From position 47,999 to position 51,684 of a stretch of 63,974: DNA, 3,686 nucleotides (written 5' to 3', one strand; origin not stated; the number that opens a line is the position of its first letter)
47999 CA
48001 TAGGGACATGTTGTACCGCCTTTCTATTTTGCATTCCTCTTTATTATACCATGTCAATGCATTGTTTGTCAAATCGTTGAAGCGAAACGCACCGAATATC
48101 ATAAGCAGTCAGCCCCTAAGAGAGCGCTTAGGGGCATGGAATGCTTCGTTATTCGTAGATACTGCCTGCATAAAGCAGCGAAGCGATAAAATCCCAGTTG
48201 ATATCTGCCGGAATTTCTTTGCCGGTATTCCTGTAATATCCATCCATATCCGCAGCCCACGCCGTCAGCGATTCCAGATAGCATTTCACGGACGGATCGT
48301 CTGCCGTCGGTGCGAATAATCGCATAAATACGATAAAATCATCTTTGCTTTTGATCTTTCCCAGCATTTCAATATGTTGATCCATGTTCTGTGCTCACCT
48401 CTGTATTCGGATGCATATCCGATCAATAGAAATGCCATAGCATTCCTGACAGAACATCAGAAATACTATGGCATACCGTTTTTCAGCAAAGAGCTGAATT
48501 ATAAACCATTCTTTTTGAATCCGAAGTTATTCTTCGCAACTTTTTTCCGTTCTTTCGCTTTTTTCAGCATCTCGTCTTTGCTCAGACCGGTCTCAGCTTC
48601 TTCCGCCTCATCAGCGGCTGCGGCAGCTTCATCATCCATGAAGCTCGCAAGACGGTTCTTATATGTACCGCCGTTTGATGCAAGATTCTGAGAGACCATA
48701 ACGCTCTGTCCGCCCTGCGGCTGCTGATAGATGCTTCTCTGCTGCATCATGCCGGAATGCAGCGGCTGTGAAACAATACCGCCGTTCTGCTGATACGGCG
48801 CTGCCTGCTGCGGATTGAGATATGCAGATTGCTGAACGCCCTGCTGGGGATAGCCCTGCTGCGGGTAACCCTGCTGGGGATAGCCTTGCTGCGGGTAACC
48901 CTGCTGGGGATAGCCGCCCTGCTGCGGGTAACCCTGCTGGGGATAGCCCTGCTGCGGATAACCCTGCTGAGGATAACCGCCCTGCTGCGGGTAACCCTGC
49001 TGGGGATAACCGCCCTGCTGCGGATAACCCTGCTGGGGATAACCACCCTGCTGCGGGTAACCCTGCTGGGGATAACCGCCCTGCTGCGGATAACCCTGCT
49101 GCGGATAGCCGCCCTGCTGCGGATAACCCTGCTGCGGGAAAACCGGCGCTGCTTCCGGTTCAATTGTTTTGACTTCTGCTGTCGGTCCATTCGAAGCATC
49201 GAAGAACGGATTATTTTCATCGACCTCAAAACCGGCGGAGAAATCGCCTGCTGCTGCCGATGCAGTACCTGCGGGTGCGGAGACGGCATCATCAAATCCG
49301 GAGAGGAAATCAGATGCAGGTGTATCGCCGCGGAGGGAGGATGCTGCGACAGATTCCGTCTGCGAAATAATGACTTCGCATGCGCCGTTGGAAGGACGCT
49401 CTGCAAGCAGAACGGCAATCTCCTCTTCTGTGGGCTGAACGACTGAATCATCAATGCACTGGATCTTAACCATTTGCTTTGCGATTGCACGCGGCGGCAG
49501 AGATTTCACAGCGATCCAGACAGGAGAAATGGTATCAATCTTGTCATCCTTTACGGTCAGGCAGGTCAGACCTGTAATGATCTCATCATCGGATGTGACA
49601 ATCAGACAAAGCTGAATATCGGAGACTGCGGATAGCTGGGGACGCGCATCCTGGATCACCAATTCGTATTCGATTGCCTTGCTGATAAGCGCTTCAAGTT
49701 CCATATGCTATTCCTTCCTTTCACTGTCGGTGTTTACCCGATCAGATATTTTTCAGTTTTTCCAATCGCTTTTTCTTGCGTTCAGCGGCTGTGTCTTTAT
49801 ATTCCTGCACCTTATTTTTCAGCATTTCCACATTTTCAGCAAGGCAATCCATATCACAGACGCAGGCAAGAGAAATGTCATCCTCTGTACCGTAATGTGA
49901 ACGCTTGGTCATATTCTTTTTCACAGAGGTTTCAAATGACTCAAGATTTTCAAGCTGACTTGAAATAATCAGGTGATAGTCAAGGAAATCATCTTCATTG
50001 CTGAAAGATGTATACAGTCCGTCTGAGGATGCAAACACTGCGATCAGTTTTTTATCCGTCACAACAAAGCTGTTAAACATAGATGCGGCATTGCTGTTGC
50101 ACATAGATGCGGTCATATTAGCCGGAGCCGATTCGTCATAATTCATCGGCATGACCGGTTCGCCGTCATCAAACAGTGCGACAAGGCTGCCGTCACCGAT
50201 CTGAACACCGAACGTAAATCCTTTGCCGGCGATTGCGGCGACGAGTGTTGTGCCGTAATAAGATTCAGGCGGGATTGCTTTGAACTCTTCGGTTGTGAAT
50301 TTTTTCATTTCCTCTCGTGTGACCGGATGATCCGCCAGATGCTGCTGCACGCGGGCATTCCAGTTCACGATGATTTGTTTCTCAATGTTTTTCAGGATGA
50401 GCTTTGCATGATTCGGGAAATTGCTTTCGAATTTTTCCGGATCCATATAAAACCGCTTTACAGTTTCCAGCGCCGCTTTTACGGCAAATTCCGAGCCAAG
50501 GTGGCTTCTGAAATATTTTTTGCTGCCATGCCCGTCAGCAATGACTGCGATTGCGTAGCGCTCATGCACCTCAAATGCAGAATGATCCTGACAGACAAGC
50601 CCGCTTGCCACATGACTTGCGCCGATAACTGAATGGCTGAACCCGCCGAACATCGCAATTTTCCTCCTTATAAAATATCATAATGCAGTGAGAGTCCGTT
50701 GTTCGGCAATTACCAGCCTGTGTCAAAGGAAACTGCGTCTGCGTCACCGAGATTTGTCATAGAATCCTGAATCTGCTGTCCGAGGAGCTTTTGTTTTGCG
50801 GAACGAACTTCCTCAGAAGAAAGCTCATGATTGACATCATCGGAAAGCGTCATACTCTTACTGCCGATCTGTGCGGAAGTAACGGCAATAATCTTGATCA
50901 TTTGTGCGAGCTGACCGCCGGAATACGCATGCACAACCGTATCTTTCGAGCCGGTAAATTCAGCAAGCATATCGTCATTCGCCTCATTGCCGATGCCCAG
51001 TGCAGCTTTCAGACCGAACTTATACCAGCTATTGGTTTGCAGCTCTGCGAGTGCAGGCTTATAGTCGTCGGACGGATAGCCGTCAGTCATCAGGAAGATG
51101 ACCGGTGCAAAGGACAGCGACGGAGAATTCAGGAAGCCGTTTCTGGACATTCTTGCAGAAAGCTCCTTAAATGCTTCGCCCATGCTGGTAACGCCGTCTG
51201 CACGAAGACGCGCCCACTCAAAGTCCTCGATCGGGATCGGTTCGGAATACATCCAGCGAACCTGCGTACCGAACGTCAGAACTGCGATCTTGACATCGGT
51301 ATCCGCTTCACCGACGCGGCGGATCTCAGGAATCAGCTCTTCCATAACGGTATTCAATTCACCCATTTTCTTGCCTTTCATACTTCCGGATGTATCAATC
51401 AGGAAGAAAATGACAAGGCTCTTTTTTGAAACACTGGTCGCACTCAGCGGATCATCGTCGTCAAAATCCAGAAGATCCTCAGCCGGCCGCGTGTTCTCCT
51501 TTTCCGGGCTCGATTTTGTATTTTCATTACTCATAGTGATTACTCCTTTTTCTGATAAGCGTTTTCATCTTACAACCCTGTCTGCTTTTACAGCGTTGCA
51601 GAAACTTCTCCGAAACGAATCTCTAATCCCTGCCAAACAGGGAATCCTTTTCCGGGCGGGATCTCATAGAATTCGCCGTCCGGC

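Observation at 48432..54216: Five-gene operon: TerY-P-type triad (kinase + vWA + PP2C) extended by a Zn-ribbon/LRR protein and a Q/G/Y/P-repeat protein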

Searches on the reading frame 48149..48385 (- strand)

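Call 31: search_protein_families(library=pfam, proteins=[window:48149-48385:-], max_evalue=0.001)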
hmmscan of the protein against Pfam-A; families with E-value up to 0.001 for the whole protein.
window:48149-48385:- (78 aa): 1 family
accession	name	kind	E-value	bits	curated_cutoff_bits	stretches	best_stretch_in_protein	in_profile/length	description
PF24693.1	DUF7660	-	3.4e-16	59.5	27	1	30-78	25-73/73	Family of unknown function (DUF7660)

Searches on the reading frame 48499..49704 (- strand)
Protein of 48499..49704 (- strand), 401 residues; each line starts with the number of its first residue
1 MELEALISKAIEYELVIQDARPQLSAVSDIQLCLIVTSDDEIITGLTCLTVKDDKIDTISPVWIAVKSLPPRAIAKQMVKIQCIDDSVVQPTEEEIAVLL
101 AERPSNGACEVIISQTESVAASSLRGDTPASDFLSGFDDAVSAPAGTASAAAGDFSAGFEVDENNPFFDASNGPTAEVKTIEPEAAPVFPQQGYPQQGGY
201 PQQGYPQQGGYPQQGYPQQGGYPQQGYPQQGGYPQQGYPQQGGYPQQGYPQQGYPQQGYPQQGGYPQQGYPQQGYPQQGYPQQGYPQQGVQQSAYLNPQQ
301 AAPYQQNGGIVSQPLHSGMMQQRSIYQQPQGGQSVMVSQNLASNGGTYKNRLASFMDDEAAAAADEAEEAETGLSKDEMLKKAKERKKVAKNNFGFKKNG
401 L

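Call 3: search_protein_families(library=pfam, proteins=[window:48499-49704:-], max_evalue=0.01)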
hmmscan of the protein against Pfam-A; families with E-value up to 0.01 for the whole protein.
window:48499-49704:- (401 aa): 0 families

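Call 4: search_protein_families(library=padloc, proteins=[window:48499-49704:-], max_evalue=0.01)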
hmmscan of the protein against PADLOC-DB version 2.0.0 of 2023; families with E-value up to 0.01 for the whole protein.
window:48499-49704:- (401 aa): 0 families

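Call 5: search_protein_families(library=ncbifam, proteins=[window:48499-49704:-], max_evalue=0.01)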
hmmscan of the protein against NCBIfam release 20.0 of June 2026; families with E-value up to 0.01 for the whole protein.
window:48499-49704:- (401 aa): 0 families

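Call 29: predict_structure(protein=window:48499-49704:-)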
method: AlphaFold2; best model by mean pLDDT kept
length: 401 residues; sequences in the alignment: 1
mean_pLDDT: 40.2   pTM: 0.21
mean pLDDT of the five models: 40.2, 34.9, 34.8, 33.7, 31.1
residues with pLDDT >= 90: 0; 70-90: 12; 50-70: 31; < 50: 358
segments of 3 or more residues with pLDDT < 50: 1-30, 38-42, 57-367, 395-397, 399-401
pLDDT, mean of each block of 10 residues (from residue 1): 37 34 37 51 53 49 38 33 31 28 29 28 29 38 39 36 43 37 40 43 41 39 38 39 40 42 41 43 39 35 33 35 36 34 40 44 47 69 72 51 37
secondary structure, 60 per line:
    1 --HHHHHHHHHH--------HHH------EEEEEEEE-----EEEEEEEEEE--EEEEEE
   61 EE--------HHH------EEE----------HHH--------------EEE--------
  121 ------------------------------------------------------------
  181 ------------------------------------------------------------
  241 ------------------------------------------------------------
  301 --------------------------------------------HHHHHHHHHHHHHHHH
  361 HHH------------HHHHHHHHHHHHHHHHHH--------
elements in order: H3-12 E30-37 E43-52 E55-62 E80-82 E110-112 H345-363 H376-393

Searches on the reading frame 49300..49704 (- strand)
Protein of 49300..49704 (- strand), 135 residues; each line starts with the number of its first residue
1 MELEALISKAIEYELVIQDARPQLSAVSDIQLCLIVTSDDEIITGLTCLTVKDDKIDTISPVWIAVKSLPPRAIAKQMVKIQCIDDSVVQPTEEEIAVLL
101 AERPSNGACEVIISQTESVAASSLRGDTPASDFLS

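Call 44: find_homologous_proteins(query=window:49300-49704:-, max_evalue=0.001)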
Query window:49300-49704:- (135 aa): 1 proteins with E <= 0.001 among 16 candidates.
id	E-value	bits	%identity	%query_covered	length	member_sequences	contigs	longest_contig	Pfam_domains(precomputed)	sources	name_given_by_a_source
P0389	6.6e-76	270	100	100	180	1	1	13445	-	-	-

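Call 49: search_solved_structures(query=A2, max_evalue=10, show_alignments=3)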
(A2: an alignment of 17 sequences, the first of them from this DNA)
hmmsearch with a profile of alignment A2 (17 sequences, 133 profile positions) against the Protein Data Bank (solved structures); distinct sequences matched with E-value up to 10: 5.
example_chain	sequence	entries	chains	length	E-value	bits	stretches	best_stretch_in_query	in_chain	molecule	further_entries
6i3m_E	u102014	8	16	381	0.13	15.4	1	9-58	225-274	Translation initiation factor eIF-2B subunit beta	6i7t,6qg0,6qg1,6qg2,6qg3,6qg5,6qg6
6stw_A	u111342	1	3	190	0.83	12.8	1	23-61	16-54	Fiber protein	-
1p69_A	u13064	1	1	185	0.94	12.6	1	24-66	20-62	Fiber protein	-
1kac_A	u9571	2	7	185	1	12.5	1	24-66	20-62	PROTEIN (FIBER KNOB PROTEIN)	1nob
1p6a_A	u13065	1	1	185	1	12.5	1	24-66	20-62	Fiber protein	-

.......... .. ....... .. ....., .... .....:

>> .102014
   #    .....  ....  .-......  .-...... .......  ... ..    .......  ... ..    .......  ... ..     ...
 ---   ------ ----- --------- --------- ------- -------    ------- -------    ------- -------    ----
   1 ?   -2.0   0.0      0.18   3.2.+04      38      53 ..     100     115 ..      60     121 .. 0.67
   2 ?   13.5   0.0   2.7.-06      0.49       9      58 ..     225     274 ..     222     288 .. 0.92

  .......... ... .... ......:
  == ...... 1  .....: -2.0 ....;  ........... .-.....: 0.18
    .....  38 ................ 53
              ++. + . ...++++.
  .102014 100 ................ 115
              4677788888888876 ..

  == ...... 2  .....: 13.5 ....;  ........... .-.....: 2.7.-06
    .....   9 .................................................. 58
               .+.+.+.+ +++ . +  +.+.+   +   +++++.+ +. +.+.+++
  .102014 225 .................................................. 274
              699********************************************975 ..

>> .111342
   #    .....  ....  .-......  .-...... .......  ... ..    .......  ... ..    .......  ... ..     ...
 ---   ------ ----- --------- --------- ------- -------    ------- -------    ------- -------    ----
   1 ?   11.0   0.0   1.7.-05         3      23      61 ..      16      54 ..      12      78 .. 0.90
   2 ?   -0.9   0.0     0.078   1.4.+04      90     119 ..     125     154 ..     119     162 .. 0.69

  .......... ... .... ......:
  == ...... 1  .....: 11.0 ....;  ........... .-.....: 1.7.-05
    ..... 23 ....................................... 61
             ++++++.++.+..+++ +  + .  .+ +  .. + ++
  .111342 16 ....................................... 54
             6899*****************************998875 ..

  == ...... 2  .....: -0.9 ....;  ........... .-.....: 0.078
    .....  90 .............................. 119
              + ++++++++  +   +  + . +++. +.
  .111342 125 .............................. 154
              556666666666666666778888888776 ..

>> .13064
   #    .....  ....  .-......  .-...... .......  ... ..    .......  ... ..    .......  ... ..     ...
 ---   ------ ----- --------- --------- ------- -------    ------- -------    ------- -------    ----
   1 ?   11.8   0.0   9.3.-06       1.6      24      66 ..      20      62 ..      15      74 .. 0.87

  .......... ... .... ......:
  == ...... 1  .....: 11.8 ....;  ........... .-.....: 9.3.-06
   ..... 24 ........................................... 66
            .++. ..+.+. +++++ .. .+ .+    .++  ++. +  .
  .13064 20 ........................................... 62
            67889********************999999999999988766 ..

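Call 50: search_protein_families(library=pfam, alignment_id=A2, max_evalue=1)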
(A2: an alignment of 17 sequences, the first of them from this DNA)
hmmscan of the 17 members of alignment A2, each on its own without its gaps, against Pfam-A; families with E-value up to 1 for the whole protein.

A. member 1, seq(131 aa): 0 families

B. families by the number of members that match (of 17 scanned): 17 families
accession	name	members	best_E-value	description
PF00383.29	dCMP_cyt_deam_1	5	2.2e-06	Cytidine and deoxycytidylate deaminase zinc-binding region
PF14421.12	LmjF365940-deam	1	0.00072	LmjF365940 subfamily CDD/CDA-like deaminase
PF21768.3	AF_1763-like_C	1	0.0077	AF_1763-like, C-terminal domain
PF15609.12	PRTase_2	1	0.022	Phosphoribosyl transferase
PF00541.23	Adeno_knob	1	0.033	Adenoviral fibre protein (knob domain)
PF05928.16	Zea_mays_MuDR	1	0.046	Zea mays MURB-like protein (MuDR)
PF03643.20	Vps26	1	0.05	Vacuolar protein sorting-associated protein 26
PF12074.14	Gcn1_N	1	0.054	Generalcontrol nonderepressible 1 (Gcn1) N-terminal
PF22794.1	jr-ZPR1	1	0.058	ZPR1 jelly-roll domain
PF01355.22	HIPIP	1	0.072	High potential iron-sulfur protein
PF01155.25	HypA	1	0.088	Hydrogenase/urease nickel incorporation, metallochaperone, hypA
PF00698.26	Acyl_transf_1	1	0.097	Acyl transferase domain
PF20076.4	DUF6472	1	0.1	Domain of unknown function (DUF6472)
PF15660.11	Imm75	1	0.12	Putative Immunity protein 75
PF12053.14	Par3_HAL_N_term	1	0.17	N-terminal of Par3 and HAL proteins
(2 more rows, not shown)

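Call 97: search_protein_families(library=pfam, proteins=[window:49300-49704:-], max_evalue=1)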
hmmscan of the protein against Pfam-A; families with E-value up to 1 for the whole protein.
window:49300-49704:- (135 aa): 0 families

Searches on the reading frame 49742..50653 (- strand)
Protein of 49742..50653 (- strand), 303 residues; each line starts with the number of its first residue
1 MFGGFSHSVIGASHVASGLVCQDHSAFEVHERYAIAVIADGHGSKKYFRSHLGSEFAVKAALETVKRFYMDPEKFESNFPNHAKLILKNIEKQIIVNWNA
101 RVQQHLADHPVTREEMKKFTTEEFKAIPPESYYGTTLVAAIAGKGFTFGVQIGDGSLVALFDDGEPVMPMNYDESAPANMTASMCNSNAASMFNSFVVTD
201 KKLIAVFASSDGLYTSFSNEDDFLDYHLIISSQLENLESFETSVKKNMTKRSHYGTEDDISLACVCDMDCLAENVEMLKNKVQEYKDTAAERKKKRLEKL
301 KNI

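Call 3: search_protein_families(library=pfam, proteins=[window:49742-50653:-], max_evalue=0.01)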
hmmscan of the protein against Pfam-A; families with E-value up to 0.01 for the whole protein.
window:49742-50653:- (303 aa): 1 family
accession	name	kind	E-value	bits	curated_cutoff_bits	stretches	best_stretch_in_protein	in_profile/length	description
PF13672.11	PP2C_2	-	1.8e-34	119.6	24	1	10-228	1-189/209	Protein phosphatase 2C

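Call 4: search_protein_families(library=padloc, proteins=[window:49742-50653:-], max_evalue=0.01)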
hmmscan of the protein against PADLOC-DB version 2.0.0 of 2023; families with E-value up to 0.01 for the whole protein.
window:49742-50653:- (303 aa): 0 families

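Call 5: search_protein_families(library=ncbifam, proteins=[window:49742-50653:-], max_evalue=0.01)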
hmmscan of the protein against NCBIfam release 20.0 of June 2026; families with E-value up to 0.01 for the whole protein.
window:49742-50653:- (303 aa): 0 families

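Call 61: search_protein_families(library=padloc, proteins=[window:49742-50653:-], max_evalue=10)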
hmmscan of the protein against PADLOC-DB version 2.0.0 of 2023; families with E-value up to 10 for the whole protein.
window:49742-50653:- (303 aa): 0 families

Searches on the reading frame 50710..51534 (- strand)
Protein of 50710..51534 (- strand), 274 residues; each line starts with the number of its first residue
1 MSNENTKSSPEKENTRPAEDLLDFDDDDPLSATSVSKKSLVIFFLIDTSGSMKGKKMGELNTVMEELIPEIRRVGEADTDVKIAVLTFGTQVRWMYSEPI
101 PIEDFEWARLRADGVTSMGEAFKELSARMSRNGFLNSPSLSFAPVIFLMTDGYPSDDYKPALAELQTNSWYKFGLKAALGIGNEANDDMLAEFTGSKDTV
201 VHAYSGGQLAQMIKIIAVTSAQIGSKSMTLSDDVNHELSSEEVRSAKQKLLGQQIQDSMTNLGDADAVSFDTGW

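Call 3: search_protein_families(library=pfam, proteins=[window:50710-51534:-], max_evalue=0.01)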
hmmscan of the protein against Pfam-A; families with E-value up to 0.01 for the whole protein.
window:50710-51534:- (274 aa): 3 families
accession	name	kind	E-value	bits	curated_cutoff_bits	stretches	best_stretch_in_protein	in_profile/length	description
PF00092.34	VWA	-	7.7e-10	39.7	23.8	1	42-204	2-160/174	von Willebrand factor type A domain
PF13519.12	VWA_2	-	6.5e-05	23.9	27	1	43-152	2-106/107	von Willebrand factor type A domain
PF13768.12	VWA_3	-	0.0016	19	27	0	42-192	3-144/155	von Willebrand factor type A domain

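Call 4: search_protein_families(library=padloc, proteins=[window:50710-51534:-], max_evalue=0.01)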
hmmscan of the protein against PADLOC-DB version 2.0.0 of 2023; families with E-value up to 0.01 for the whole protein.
window:50710-51534:- (274 aa): 0 families

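Call 5: search_protein_families(library=ncbifam, proteins=[window:50710-51534:-], max_evalue=0.01)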
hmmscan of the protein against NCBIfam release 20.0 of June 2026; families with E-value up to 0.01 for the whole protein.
window:50710-51534:- (274 aa): 1 family
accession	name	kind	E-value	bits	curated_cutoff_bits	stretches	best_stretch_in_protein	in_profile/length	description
TIGR03788.1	marine_srt_targ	equivalog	0.00029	19.4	551.65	1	42-152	274-379/629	marine proteobacterial sortase target protein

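Call 61: search_protein_families(library=padloc, proteins=[window:50710-51534:-], max_evalue=10)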
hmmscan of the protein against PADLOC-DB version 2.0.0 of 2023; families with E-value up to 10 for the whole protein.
window:50710-51534:- (274 aa): 0 families
